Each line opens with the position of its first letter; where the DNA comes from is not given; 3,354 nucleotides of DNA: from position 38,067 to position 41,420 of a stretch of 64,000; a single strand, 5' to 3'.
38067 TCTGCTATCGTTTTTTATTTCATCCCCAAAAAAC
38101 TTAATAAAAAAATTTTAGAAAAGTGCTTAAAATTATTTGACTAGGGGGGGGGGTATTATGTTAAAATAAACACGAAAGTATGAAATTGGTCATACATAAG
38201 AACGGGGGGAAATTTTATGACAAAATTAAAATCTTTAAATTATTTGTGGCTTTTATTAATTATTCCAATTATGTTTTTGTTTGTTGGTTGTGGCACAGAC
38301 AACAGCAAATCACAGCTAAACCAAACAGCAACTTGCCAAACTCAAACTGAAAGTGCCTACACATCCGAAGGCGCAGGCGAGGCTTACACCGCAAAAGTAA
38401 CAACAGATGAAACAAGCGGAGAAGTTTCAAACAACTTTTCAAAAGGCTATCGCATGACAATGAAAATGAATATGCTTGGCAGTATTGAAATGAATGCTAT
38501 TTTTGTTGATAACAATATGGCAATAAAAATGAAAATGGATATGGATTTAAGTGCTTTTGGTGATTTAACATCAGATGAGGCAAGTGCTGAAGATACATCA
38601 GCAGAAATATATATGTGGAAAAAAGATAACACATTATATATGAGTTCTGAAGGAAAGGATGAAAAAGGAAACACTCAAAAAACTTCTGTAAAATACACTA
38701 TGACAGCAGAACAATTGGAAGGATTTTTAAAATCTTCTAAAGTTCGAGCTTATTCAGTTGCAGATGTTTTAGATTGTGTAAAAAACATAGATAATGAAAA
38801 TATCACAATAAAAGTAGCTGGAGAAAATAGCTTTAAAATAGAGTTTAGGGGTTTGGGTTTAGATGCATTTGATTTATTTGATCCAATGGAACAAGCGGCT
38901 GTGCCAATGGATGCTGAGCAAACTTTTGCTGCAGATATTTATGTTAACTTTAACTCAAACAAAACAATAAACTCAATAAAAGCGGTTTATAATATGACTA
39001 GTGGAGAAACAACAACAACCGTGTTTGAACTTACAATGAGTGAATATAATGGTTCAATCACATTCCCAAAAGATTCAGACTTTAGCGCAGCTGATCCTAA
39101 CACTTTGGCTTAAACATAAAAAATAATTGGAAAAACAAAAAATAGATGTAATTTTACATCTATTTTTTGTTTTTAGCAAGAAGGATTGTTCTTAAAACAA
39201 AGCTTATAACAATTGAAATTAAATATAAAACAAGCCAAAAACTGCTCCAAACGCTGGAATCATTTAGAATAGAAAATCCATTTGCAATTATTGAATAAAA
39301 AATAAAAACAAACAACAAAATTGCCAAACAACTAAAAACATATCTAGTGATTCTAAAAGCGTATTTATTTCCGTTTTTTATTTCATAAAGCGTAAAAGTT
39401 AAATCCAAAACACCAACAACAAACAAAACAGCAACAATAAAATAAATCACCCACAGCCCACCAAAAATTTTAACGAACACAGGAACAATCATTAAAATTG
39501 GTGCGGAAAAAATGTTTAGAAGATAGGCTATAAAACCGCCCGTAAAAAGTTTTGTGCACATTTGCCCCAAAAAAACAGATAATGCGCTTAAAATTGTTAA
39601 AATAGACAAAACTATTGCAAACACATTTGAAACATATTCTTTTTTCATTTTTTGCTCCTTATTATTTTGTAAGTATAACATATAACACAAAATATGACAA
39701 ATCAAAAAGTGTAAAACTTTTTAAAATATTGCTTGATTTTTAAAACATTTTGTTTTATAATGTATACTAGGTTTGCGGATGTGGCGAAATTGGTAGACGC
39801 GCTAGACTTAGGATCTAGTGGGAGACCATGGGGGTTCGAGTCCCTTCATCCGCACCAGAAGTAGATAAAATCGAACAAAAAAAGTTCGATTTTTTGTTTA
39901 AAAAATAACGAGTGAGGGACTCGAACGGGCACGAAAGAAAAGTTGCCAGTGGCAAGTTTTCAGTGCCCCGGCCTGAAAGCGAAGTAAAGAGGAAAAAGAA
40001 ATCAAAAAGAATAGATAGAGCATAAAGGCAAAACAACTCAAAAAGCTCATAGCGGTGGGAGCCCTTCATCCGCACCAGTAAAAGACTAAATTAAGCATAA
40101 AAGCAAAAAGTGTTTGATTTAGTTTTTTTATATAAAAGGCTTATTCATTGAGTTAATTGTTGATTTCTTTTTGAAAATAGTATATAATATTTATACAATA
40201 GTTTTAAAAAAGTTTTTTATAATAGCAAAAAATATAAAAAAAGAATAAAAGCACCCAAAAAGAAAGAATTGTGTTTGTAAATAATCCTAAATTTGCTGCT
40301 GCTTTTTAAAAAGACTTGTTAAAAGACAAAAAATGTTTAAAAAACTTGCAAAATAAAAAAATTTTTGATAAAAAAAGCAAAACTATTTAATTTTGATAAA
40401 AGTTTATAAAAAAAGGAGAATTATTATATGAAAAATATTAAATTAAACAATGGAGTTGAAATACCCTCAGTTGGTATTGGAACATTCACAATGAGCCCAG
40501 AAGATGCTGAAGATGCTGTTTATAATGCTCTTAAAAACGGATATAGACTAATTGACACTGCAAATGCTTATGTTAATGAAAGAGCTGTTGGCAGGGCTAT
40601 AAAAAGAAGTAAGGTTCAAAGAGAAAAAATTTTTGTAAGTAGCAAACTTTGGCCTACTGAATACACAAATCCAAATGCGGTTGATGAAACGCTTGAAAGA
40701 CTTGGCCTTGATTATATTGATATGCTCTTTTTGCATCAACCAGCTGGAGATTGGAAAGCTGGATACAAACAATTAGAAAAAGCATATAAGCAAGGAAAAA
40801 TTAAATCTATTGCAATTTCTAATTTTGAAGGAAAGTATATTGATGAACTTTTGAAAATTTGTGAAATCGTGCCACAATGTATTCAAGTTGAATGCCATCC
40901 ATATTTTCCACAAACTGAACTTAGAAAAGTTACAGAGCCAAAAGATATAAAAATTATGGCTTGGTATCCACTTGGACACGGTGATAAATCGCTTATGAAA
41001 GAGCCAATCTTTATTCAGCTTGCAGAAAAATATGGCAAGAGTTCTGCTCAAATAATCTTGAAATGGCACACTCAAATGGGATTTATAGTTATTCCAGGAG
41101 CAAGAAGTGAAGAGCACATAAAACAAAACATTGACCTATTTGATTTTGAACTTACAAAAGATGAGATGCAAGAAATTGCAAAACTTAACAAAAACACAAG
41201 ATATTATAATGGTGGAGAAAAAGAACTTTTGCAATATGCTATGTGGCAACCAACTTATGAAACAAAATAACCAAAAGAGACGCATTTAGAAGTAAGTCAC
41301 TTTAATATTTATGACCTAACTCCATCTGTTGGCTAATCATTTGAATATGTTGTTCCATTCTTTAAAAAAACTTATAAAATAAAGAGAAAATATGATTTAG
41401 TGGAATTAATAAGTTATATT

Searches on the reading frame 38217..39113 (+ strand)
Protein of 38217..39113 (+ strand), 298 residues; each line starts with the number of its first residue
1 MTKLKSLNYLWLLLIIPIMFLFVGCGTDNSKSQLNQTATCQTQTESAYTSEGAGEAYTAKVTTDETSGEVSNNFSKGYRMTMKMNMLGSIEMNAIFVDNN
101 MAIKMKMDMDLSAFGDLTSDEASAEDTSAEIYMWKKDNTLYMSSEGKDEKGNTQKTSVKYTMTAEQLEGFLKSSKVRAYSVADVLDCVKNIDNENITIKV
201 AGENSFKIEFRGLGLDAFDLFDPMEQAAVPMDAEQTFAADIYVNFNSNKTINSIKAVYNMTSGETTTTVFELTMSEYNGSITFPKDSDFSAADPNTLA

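Call 10: search_protein_families(library=pfam, proteins=[window:38217-39113:+], max_evalue=0.01)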
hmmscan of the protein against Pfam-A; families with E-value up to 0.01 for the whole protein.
window:38217-39113:+ (298 aa): 0 families

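Call 15: find_encoding_contigs(protein=window:38217-39113:+, flank=4000, max_places=10)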
Protein window:38217-39113:+ (298 aa): 6 contigs read that carry it; 3 places shown.
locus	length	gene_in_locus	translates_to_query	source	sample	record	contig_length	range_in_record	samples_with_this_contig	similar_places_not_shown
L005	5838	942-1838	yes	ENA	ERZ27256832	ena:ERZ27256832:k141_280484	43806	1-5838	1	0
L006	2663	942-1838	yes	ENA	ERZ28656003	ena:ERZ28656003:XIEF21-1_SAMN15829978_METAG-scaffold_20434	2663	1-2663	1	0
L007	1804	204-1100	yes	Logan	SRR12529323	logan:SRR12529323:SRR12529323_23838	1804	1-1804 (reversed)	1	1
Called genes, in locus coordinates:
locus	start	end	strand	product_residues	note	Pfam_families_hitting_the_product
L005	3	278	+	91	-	?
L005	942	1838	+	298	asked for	-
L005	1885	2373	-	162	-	-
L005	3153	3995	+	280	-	PF00248:Aldo_ket_red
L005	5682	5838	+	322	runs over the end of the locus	-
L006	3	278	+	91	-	?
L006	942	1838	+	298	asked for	-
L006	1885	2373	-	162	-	-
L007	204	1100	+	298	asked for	-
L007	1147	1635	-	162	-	-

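Call 19: find_homologous_proteins(query=window:38217-39113:+)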
Query window:38217-39113:+ (298 aa): 4 proteins with E <= 0.001 among 669 candidates.
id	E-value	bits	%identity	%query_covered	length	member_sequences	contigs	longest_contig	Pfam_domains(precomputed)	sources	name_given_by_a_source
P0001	4.1e-189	645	100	100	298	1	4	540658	-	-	-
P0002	6.0e-83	297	56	97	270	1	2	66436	-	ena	-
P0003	3.3e-75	271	52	97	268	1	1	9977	-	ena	-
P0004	8.3e-68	247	52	97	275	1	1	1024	-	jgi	-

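Call 20: find_encoding_contigs(protein=P0002, flank=6000, max_places=6)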
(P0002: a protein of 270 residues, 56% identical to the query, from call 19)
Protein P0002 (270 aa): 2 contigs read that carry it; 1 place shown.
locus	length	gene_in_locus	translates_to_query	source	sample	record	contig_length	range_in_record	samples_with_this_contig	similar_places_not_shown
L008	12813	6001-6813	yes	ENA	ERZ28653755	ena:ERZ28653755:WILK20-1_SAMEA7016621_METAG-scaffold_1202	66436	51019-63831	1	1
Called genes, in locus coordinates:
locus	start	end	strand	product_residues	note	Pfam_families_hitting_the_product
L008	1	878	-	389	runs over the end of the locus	-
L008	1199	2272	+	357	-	PF01628:HrcA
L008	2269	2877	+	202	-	PF01025:GrpE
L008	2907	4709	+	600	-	PF00012:HSP70, PF06723:MreB_Mbl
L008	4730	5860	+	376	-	PF00226:DnaJ, PF01556:DnaJ_C, PF27659:CHP02642 (faint), PF00684:DnaJ_CXXCXGXG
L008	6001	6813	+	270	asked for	-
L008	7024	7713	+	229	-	-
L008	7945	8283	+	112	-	-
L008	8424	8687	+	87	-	-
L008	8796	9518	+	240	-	PF20260:PUA_4 (weak), PF04452:Methyltrans_RNA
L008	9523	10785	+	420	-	PF00919:UPF0004, PF04055:Radical_SAM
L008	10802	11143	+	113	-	PF11969:DcpS_C, PF01230:HIT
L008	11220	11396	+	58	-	PF01165:Ribosomal_S21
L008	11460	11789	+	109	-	-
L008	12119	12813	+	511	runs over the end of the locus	PF05362:Lon_C, PF13541:ChlI, PF00493:MCM (faint), PF01078:Mg_chelatase, PF07728:AAA_5, PF13335:Mg_chelatase_C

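Call 21: find_encoding_contigs(protein=P0003, flank=6000, max_places=6)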
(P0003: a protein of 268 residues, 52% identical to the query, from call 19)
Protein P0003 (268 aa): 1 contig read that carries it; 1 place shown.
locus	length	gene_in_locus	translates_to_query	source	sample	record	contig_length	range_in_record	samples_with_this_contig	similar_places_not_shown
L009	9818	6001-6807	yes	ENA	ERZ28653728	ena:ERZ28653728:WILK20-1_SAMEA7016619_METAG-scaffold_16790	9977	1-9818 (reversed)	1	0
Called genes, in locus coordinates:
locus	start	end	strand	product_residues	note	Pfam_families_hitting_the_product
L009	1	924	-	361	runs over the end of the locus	?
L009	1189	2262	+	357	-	PF01628:HrcA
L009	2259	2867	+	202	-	PF01025:GrpE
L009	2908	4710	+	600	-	PF00012:HSP70, PF06723:MreB_Mbl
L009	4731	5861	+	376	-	PF00226:DnaJ, PF01556:DnaJ_C, PF27659:CHP02642 (faint), PF00684:DnaJ_CXXCXGXG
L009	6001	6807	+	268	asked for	-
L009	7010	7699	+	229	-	-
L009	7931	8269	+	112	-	-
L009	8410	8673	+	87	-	-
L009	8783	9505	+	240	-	PF20260:PUA_4 (weak), PF04452:Methyltrans_RNA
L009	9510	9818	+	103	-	?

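Call 22: find_encoding_contigs(protein=P0004, flank=6000, max_places=6)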
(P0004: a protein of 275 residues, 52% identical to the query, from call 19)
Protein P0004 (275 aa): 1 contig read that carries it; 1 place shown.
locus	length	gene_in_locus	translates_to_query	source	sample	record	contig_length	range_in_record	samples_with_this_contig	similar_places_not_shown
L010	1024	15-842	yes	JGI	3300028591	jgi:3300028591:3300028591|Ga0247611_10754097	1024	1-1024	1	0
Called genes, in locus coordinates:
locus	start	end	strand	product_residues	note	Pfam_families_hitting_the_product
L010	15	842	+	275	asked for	-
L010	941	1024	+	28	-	?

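Call 68: search_solved_structures(query=window:38217-39113:+, max_evalue=1)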
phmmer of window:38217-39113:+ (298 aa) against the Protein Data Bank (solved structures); distinct sequences matched with E-value up to 1: 1.
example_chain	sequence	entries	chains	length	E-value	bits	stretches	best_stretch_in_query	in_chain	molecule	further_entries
8ory_A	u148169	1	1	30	0.19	14.6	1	5-31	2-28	Notch 1 extracellular truncation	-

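Call 74: predict_structure(alignment_id=A3)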
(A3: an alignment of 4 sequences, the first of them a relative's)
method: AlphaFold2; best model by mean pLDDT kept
length: 298 residues; sequences in the alignment: 4
mean_pLDDT: 56.5   pTM: 0.58
mean pLDDT of the five models: 56.5, 55.7, 54.7, 53.5, 52.8
residues with pLDDT >= 90: 4; 70-90: 92; 50-70: 79; < 50: 123
segments of 3 or more residues with pLDDT < 50: 1-75, 111-124, 174-185, 215-233
pLDDT, mean of each block of 10 residues (from residue 1): 26 33 28 26 28 39 41 54 68 71 73 41 55 81 77 82 73 44 49 58 62 52 37 61 61 71 76 73 84 72
secondary structure, 60 per line:
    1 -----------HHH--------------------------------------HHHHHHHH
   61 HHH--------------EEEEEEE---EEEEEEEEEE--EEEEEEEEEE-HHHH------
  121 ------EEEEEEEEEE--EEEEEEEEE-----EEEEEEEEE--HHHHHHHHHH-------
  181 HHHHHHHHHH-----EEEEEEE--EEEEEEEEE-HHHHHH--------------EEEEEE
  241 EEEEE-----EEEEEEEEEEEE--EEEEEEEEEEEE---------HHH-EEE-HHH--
elements in order: H53-63 E78-84 E88-97 E100-109 H111-114 E127-136 E139-147 E153-161 H164-173 H181-190 E196-202 E205-213 H215-220 E235-245 E251-262 E265-276 E290-292

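Call 76: fold_search(model_id=the predicted structure, library=pdb)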
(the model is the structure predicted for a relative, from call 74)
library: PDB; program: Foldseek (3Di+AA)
matches with E <= 10: 1029; with E <= 0.001: 2
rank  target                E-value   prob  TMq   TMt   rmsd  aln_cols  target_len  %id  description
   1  3wje_A                8.7e-04  0.99  0.19  0.32  13.4       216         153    6  Crystal structure of mutant nitrobindin M75W/H76L/Q96C/M148L/H158L (NB6) from Arabidopsis thaliana (released 2014-04-02)
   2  3wje_B                9.7e-04  0.97  0.18  0.30  13.4       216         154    6  Crystal structure of mutant nitrobindin M75W/H76L/Q96C/M148L/H158L (NB6) from Arabidopsis thaliana (released 2014-04-02)
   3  3wjf_A                1.1e-03  0.97  0.18  0.31  13.8       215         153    7  Crystal structure of mutant nitrobindin M75L/H76L/Q96C/V128W/M148L/H158L (NB9) from Arabidopsis thaliana (released 2014-04-02)
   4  4ymy                  1.4e-03  0.97  0.18  0.31  13.4       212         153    8  Crystal structure of mutant nitrobindin M75A/H76L/Q96C/M148L/H158A (NB11) from Arabidopsis thaliana (released 2015-12-30)
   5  2a13                  1.9e-03  0.96  0.18  0.31  13.8       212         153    8  X-ray structure of protein from Arabidopsis thaliana AT1G79260 (released 2005-07-12)
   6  7bbm                  2.0e-03  0.97  0.18  0.31  14.2       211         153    7  Mutant nitrobindin M75L/H76L/Q96C/M148L (NB4H) from Arabidopsis thaliana with cofactor MnPPIX (released 2021-05-26)
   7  3wjb_A                2.2e-03  0.91  0.16  0.27  13.8       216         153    8  Crystal structure of mutant nitrobindin M75L/H76L/Q96C/M148L/H158L (NB4) from Arabidopsis thaliana (released 2014-04-09)
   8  3wjd                  2.5e-03  0.96  0.18  0.31  13.8       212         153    8  Crystal structure of mutant nitrobindin F44W/M75L/H76L/Q96C/M148L/H158L (NB5) from Arabidopsis thaliana (released 2014-04-02)
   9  3wjg                  3.1e-03  0.95  0.18  0.31  13.8       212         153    8  Crystal structure of mutant nitrobindin M75L/H76L/Q96C/M148W/H158L (NB10) from Arabidopsis thaliana (released 2014-04-02)
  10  4ghb_B                3.1e-03  0.66  0.18  0.21  17.1       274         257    9  Crystal structure of a porin-like protein (BACUNI_01323) from Bacteroides uniformis ATCC 8492 at 2.32 A resolution (released 2012-08-29)
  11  4mxt                  3.6e-03  0.96  0.26  0.36   8.6       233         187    8  Crystal structure of an Outer-membrane lipoprotein carrier protein (BACUNI_04723) from Bacteroides uniformis ATCC 8492 a (released 2013-10-16)
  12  2fr2                  4.3e-03  0.97  0.21  0.35  12.9       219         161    8  Crystal Structure of Rv2717c from M. tuberculosis (released 2006-01-31)
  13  4ghb_A                4.5e-03  0.72  0.21  0.23  16.4       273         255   10  Crystal structure of a porin-like protein (BACUNI_01323) from Bacteroides uniformis ATCC 8492 at 2.32 A resolution (released 2012-08-29)
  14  9mqf                  9.3e-03  0.18  0.14  0.15  20.9       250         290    6  Chloroplast acyl-ACP thioesterase from Chlamydomonas reinhardtii (released 2025-08-13)
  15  2yzy                  1.0e-02  0.93  0.26  0.40   9.0       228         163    8  Crystal structure of uncharacterized conserved protein from Thermus thermophilus HB8 (released 2007-11-06)
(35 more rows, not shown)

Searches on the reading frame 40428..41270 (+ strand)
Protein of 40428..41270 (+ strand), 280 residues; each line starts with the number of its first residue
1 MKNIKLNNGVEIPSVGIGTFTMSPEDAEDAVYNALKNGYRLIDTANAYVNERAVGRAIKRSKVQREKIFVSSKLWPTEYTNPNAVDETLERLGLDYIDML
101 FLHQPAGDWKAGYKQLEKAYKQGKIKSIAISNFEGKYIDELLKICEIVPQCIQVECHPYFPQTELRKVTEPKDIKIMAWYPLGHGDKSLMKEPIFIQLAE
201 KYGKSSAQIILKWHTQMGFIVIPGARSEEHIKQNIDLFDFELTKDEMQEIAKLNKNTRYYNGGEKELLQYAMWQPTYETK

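Call 10: search_protein_families(library=pfam, proteins=[window:40428-41270:+], max_evalue=0.01)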
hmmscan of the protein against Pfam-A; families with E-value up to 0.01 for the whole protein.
window:40428-41270:+ (280 aa): 1 family
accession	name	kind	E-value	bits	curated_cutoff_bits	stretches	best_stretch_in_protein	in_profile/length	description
PF00248.27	Aldo_ket_red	-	1.9e-53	181.9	24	1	19-254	13-290/291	Aldo/keto reductase family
